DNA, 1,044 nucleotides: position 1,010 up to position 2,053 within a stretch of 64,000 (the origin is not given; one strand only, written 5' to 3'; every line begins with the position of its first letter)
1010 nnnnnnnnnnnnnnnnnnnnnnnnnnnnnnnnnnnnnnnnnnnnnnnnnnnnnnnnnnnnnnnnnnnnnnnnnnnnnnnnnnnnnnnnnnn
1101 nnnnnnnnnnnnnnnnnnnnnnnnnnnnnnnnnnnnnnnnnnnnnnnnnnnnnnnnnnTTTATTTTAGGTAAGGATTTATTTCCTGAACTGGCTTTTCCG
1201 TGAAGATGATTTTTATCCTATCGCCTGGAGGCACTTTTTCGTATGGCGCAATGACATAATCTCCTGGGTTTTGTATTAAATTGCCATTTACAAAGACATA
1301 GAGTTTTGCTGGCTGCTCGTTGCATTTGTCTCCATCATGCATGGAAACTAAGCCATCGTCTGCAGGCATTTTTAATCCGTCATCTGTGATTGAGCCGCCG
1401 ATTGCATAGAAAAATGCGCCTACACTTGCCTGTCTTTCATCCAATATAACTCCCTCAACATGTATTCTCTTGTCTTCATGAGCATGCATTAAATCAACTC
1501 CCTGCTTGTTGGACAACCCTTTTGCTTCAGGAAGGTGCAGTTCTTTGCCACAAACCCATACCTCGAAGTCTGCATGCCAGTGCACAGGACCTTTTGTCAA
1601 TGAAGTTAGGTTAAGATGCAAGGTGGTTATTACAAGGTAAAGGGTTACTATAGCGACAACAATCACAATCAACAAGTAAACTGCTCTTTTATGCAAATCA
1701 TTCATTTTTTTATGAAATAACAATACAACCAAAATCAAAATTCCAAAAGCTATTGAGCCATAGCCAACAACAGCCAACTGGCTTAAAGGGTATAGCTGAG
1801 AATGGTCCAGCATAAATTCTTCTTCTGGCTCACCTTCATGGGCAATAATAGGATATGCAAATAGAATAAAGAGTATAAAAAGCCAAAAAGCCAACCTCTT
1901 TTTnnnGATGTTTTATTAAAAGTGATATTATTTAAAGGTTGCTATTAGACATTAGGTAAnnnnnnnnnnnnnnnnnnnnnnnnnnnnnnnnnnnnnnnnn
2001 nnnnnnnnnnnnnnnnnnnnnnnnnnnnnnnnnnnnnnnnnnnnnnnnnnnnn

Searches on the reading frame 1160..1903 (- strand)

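Call 46: search_protein_families(library=pfam, proteins=[window:1160-1903:-], max_evalue=0.0001)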
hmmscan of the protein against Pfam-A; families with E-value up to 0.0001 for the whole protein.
window:1160-1903:- (247 aa): 0 families

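Call 51: search_protein_families(library=pfam, proteins=[window:1160-1903:-], max_evalue=0.01)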
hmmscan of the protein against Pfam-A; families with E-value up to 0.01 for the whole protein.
window:1160-1903:- (247 aa): 1 family
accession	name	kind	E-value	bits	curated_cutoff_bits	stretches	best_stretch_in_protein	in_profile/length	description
PF13567.11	DUF4131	-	0.0029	17.8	31.6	0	51-103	10-59/165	Domain of unknown function (DUF4131)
